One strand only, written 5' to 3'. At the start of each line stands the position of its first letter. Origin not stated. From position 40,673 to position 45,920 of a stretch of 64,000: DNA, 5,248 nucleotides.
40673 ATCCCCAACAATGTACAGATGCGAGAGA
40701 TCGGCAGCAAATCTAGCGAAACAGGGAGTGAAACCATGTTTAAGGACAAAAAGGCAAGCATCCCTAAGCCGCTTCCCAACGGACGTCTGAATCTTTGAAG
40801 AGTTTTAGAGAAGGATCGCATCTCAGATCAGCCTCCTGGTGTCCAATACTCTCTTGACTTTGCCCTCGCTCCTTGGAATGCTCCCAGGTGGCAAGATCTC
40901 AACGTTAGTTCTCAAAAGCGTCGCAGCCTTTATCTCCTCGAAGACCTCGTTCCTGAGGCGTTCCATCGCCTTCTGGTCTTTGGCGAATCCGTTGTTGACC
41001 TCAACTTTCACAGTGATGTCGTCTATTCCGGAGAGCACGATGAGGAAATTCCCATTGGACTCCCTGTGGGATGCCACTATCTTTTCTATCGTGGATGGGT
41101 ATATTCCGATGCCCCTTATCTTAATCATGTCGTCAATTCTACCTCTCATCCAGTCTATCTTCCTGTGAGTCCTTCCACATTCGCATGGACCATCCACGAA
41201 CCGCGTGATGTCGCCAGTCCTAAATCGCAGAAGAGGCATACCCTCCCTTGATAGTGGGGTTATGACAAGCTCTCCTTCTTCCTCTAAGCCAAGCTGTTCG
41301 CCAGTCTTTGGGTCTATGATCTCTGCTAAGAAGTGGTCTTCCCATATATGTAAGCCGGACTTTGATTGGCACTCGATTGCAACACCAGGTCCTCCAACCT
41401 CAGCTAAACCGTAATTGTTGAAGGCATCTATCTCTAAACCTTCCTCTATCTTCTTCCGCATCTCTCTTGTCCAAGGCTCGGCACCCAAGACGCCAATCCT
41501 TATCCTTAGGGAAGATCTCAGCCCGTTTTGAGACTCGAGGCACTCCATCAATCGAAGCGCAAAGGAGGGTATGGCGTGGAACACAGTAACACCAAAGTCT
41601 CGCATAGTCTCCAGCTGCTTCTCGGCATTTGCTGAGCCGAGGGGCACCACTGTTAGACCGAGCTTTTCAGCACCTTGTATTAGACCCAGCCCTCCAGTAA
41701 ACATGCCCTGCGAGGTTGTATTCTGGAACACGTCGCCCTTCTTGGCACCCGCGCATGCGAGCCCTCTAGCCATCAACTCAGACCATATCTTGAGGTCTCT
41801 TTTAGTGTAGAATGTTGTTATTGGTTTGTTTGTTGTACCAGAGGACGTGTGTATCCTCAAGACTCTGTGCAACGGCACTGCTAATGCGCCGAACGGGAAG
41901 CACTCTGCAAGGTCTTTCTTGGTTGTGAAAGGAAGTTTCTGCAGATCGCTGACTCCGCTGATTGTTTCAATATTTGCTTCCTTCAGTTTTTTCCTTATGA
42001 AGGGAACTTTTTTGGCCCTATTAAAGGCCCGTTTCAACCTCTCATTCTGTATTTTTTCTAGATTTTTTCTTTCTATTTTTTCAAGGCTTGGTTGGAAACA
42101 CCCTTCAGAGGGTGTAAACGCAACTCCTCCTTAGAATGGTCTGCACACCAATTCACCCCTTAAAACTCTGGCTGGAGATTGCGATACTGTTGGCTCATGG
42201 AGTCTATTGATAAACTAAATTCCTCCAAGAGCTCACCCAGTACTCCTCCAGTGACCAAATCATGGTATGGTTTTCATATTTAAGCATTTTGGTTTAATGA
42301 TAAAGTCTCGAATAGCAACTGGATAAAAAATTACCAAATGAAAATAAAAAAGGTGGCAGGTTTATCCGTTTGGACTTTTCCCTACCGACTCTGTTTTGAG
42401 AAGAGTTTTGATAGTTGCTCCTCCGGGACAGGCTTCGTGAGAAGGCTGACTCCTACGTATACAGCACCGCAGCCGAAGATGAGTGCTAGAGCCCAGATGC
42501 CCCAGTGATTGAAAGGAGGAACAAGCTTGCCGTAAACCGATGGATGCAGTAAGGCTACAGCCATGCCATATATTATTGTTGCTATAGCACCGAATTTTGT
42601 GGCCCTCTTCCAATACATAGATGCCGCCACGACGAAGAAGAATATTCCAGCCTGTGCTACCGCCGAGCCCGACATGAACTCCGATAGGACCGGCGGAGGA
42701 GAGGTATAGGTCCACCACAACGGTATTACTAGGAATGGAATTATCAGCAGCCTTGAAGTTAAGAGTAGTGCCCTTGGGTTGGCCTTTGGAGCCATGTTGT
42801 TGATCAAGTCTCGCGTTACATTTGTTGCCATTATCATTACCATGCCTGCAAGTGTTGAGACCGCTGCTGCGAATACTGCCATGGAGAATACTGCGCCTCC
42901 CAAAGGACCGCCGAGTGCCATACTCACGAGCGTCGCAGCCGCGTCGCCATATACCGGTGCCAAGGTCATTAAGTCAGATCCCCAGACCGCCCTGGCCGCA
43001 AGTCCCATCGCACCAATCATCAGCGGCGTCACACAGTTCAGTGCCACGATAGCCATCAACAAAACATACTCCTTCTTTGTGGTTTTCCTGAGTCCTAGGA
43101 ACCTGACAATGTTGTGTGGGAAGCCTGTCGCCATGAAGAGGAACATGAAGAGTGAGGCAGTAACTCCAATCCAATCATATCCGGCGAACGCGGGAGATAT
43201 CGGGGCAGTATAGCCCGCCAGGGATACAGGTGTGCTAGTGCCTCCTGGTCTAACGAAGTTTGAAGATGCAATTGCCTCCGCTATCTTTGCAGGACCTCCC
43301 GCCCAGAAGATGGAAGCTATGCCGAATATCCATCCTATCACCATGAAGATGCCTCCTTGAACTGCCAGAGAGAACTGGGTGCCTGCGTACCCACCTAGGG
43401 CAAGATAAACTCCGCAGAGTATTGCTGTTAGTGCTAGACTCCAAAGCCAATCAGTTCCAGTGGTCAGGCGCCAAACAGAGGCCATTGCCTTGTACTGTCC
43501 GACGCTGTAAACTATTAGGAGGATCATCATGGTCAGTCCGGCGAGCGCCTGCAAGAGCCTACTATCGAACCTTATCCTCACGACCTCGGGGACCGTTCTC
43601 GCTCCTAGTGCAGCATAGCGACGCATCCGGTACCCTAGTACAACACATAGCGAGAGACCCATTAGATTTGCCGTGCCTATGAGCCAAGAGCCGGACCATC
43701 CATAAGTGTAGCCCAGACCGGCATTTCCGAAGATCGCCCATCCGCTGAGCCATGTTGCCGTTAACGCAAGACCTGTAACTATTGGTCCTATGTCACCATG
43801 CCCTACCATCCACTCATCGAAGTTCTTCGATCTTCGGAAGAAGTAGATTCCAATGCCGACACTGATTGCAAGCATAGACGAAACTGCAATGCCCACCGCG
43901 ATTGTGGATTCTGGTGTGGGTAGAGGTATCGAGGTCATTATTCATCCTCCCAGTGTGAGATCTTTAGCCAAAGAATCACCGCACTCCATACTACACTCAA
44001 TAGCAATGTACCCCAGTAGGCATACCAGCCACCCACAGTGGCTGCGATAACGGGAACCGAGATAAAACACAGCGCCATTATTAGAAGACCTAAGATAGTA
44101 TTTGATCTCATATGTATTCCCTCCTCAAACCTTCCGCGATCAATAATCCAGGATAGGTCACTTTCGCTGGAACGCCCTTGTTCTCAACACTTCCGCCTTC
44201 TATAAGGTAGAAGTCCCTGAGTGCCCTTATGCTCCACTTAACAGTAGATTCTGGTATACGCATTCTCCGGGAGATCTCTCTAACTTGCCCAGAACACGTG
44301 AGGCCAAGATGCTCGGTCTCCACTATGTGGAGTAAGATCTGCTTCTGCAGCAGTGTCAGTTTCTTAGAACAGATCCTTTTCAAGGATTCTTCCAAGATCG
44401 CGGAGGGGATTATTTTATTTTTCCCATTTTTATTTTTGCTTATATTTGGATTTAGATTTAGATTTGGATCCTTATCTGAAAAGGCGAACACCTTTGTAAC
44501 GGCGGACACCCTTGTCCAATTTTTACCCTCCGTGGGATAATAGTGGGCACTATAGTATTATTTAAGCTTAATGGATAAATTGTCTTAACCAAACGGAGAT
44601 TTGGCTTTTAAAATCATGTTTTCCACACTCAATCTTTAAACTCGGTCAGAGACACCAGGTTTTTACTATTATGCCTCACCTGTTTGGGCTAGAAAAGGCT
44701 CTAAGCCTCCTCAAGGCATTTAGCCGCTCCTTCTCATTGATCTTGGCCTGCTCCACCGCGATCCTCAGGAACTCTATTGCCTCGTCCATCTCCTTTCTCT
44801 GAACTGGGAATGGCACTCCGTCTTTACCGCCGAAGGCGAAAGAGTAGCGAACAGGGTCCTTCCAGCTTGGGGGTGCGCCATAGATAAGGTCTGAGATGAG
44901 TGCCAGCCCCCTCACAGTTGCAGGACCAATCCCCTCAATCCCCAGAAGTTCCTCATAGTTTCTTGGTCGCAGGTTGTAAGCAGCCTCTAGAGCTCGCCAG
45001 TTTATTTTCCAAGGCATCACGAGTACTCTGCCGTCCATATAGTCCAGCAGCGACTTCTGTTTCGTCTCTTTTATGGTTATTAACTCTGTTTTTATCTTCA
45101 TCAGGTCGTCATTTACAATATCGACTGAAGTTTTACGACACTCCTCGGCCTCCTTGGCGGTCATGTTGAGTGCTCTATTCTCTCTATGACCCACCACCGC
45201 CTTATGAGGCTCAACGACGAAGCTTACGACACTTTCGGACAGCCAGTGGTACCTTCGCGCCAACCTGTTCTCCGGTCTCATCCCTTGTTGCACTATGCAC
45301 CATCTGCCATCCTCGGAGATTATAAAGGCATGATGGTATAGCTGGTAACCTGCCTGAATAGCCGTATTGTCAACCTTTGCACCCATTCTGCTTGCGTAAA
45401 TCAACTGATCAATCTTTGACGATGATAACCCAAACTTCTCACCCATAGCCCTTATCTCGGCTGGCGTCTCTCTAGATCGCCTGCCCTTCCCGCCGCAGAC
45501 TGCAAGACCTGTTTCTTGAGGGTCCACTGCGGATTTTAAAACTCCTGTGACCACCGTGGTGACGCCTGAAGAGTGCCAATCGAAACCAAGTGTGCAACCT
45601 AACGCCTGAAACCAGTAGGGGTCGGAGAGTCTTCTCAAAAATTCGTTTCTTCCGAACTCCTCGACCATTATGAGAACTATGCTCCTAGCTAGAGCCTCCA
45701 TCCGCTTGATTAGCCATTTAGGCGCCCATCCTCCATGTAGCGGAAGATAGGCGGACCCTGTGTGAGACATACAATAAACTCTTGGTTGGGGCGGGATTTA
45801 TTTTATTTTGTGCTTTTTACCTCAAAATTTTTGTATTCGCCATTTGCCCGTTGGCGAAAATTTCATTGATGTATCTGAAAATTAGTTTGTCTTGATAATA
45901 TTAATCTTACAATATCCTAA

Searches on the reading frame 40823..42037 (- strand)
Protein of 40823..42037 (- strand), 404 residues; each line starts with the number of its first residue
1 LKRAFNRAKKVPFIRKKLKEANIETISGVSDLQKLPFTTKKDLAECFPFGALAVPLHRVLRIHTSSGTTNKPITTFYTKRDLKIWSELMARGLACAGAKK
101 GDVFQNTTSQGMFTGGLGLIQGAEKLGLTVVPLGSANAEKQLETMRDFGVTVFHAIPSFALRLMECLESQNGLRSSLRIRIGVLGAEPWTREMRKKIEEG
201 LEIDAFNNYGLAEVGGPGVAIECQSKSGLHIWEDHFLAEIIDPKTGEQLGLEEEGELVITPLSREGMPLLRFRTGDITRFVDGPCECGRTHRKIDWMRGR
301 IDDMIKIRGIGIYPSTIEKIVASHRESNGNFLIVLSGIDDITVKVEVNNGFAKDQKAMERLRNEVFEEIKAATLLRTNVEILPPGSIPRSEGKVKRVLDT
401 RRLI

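Call 30: search_protein_families(library=pfam, proteins=[window:40823-42037:-], max_evalue=0.00001)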
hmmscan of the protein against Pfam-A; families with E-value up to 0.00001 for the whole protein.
window:40823-42037:- (404 aa): 2 families
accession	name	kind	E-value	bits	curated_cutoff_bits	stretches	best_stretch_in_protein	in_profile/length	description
PF14535.12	AMP-binding_C_2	-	7.5e-21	74.6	25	1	309-401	1-96/96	AMP-binding enzyme C-terminal domain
PF00501.34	AMP-binding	-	7e-13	48.6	29.9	1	54-259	159-374/384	AMP-binding enzyme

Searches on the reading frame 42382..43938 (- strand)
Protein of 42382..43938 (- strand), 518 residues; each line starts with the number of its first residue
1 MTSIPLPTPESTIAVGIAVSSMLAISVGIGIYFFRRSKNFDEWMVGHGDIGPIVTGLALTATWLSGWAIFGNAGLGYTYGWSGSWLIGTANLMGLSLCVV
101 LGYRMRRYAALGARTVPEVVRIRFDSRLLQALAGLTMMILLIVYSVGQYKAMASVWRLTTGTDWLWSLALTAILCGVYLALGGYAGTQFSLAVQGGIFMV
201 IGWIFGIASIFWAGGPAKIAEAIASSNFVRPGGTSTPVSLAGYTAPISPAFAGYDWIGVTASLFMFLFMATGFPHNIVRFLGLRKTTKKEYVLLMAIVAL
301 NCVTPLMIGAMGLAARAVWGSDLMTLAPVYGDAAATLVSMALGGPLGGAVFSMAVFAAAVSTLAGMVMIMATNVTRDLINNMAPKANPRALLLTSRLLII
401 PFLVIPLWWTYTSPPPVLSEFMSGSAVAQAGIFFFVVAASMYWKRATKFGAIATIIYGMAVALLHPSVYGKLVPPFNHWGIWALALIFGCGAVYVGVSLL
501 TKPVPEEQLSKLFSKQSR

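Call 30: search_protein_families(library=pfam, proteins=[window:42382-43938:-], max_evalue=0.00001)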
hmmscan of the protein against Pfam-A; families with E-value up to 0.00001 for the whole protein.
window:42382-43938:- (518 aa): 1 family
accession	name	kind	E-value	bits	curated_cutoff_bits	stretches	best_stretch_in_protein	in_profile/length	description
PF00474.23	SSF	-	2.9e-31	109.2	22.8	1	44-458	2-406/406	Sodium:solute symporter family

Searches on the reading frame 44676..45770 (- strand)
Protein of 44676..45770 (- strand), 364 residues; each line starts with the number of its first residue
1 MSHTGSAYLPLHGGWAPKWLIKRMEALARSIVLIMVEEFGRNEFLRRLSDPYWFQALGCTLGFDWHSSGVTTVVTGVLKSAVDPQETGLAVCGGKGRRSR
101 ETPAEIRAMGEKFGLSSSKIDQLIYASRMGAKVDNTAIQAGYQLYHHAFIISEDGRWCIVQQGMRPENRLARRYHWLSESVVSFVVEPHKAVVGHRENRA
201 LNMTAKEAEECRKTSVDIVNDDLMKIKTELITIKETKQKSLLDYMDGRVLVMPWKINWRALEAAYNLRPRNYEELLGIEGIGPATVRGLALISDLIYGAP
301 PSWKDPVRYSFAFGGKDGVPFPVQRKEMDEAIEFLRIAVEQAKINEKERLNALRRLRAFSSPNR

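Call 30: search_protein_families(library=pfam, proteins=[window:44676-45770:-], max_evalue=0.00001)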
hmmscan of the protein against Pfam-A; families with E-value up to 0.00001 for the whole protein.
window:44676-45770:- (364 aa): 1 family
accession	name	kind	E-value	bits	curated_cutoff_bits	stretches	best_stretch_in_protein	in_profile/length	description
PF05559.16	DUF763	-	7.3e-134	446.4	35.5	1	5-323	1-319/319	Protein of unknown function (DUF763)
